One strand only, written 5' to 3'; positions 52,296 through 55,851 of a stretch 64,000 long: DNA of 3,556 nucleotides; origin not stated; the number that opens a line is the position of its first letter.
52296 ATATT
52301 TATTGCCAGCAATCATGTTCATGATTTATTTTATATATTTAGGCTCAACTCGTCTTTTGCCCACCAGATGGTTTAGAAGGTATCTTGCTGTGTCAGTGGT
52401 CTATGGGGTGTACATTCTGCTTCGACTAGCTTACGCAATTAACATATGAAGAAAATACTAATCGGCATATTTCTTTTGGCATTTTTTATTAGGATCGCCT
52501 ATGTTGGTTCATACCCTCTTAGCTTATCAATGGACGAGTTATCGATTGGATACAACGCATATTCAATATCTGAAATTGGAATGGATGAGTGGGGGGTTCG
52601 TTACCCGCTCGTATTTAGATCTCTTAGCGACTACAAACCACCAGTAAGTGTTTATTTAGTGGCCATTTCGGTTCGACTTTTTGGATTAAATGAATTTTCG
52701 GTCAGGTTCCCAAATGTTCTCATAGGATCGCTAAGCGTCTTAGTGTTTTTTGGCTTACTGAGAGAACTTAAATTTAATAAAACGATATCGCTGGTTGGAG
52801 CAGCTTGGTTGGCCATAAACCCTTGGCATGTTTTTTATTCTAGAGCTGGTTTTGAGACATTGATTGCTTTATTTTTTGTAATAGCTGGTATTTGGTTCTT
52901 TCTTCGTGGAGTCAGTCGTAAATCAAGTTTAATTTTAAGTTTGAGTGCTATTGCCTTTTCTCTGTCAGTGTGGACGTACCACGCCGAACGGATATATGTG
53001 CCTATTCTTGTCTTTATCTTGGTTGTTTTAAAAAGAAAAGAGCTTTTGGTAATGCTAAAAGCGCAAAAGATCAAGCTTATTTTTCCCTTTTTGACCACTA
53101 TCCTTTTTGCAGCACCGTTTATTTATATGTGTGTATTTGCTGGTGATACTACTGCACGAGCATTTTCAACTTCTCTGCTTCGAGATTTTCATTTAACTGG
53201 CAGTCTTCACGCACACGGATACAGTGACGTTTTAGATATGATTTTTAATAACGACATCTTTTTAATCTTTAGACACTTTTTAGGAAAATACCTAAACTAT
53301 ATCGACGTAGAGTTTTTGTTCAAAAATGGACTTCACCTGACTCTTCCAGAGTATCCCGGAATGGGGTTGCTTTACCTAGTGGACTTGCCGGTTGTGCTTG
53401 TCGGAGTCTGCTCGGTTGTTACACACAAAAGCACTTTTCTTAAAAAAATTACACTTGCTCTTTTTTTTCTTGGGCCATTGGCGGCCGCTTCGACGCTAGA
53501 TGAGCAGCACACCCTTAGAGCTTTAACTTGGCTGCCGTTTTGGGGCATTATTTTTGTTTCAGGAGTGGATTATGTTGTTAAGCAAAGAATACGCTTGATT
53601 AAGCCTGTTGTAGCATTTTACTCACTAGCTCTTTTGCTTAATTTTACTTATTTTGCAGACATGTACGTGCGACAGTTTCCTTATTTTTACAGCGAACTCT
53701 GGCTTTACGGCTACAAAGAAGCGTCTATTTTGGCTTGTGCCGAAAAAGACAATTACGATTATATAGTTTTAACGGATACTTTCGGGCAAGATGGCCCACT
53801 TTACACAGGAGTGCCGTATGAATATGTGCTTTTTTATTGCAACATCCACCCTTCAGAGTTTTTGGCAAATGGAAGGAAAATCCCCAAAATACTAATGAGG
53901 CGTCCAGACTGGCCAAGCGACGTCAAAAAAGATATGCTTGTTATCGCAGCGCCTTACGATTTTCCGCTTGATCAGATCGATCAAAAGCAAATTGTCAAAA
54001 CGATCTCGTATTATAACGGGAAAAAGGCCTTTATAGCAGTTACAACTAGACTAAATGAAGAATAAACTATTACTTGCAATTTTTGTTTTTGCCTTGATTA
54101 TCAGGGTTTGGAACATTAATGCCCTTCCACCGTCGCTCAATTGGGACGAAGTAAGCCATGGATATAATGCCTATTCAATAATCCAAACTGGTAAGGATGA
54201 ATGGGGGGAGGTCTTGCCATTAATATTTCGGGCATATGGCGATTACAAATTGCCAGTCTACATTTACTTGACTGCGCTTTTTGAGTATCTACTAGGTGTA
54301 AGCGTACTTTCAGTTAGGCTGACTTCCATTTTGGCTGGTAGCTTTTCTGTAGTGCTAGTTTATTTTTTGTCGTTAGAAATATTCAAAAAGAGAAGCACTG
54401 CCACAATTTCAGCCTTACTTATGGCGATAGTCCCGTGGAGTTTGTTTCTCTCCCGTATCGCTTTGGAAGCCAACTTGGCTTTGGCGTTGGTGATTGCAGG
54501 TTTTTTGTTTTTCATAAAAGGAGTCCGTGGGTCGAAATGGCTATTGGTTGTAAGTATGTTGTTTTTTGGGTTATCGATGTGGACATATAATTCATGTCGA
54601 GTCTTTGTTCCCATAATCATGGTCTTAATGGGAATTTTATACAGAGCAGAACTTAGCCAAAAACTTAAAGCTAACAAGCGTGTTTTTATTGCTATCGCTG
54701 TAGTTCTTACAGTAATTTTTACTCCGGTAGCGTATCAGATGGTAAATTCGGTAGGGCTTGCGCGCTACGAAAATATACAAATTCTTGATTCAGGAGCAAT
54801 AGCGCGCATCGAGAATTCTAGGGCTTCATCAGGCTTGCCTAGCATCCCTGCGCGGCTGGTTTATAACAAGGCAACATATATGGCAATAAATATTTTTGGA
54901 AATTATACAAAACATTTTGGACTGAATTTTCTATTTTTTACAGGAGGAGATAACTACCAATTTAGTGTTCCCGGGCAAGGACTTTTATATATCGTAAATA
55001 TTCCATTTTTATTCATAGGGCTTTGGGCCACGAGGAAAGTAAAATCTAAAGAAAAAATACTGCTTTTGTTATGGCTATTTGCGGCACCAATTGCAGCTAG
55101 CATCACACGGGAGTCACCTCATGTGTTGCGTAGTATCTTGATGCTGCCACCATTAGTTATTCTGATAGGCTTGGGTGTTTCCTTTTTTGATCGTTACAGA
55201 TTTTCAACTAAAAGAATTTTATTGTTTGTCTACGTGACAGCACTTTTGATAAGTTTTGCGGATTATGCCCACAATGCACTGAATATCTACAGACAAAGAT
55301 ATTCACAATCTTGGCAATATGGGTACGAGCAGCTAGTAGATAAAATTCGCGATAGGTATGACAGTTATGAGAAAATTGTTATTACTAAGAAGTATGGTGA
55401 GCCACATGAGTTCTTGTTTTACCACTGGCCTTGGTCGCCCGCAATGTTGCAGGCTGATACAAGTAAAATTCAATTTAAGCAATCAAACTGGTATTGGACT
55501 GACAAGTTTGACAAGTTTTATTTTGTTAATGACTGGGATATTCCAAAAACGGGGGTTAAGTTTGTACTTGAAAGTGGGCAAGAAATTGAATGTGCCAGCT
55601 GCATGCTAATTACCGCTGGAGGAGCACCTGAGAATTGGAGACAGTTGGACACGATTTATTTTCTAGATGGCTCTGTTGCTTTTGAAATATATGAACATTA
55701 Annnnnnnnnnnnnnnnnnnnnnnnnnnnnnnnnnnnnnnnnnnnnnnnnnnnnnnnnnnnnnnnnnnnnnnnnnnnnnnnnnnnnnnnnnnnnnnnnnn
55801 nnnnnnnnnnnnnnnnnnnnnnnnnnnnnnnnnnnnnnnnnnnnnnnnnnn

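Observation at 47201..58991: Six tandem, co-directional PMT/ArnT-family GT-C paralogs (plus two other membrane proteins) in 12 kb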

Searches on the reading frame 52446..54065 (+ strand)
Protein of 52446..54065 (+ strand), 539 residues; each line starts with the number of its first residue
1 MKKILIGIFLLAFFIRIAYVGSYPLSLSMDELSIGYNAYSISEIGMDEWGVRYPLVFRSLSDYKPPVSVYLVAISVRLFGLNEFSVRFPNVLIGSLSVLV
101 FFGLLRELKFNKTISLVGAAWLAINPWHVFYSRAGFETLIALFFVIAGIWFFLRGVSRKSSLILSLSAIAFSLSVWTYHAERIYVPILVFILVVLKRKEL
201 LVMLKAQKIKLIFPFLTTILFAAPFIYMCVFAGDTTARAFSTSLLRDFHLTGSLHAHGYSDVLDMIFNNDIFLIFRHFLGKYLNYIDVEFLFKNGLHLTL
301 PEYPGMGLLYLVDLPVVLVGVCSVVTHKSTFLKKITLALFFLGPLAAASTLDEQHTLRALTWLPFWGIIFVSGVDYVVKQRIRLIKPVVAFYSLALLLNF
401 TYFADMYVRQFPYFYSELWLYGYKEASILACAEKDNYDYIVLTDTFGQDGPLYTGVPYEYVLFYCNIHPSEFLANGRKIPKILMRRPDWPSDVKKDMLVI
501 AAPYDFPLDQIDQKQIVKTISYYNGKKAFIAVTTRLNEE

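Call 4: search_protein_families(library=pfam, proteins=[window:52446-54065:+], max_evalue=0.01)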
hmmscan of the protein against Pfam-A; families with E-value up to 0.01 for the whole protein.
window:52446-54065:+ (539 aa): 2 families
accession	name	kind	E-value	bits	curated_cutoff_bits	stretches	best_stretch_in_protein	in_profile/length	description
PF13231.12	PMT_2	-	8.2e-13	49.3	26.1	1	64-216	2-149/160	Dolichyl-phosphate-mannose-protein mannosyltransferase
PF02366.24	PMT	-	1.4e-08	35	22.7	1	8-226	3-231/245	Dolichyl-phosphate-mannose-protein mannosyltransferase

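Call 12: search_protein_families(library=ncbifam, proteins=[window:52446-54065:+], max_evalue=0.01)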
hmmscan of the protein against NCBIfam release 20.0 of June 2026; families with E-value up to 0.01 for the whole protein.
window:52446-54065:+ (539 aa): 4 families
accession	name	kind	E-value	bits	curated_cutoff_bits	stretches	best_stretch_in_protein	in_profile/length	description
TIGR03663.1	TIGR03663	subfamily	1.1e-11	44.4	126.25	1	63-224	50-213/435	flippase activity-associated protein Agl23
NF047440.1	LA3751_2_3_fam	subfamily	0.00043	19.2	200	1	70-223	87-233/460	LA_3751/LA_3752 family putative glycosyltransferase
NF058602.1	PrMnsylTfPmt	equivalog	0.00073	18.4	800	1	64-156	99-191/530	protein O-mannosyltransferase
NF009784.2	PRK13279.1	equivalog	0.0033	16.1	567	1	48-214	47-215/539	lipid IV(A) 4-amino-4-deoxy-L-arabinosyltransferase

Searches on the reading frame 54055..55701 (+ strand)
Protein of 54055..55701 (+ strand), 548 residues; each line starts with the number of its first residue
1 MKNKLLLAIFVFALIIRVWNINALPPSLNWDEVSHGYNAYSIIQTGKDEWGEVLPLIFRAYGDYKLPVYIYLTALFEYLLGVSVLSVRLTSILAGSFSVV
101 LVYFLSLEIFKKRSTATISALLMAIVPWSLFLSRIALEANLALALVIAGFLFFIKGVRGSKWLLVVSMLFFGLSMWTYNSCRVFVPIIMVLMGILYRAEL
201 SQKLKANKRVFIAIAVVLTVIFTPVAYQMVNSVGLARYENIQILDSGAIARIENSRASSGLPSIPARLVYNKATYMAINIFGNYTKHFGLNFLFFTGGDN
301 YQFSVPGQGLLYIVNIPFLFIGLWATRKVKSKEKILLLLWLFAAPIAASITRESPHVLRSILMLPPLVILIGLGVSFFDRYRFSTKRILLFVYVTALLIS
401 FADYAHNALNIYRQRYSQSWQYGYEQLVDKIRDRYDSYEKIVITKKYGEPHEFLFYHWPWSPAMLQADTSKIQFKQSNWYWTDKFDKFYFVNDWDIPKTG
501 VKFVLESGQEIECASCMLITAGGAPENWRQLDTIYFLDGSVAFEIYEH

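Call 4: search_protein_families(library=pfam, proteins=[window:54055-55701:+], max_evalue=0.01)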
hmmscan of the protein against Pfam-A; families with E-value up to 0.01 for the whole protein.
window:54055-55701:+ (548 aa): 2 families
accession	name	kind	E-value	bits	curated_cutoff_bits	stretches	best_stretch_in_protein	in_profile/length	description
PF13231.12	PMT_2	-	2.5e-10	41.2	26.1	1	67-225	4-157/160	Dolichyl-phosphate-mannose-protein mannosyltransferase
PF02366.24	PMT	-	4.1e-10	40.1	22.7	1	8-225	2-230/245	Dolichyl-phosphate-mannose-protein mannosyltransferase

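Call 12: search_protein_families(library=ncbifam, proteins=[window:54055-55701:+], max_evalue=0.01)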
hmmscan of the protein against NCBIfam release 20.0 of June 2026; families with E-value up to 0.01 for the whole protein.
window:54055-55701:+ (548 aa): 1 family
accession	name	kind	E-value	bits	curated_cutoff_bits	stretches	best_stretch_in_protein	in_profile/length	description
NF009784.2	PRK13279.1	equivalog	0.0035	16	567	1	71-220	67-216/539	lipid IV(A) 4-amino-4-deoxy-L-arabinosyltransferase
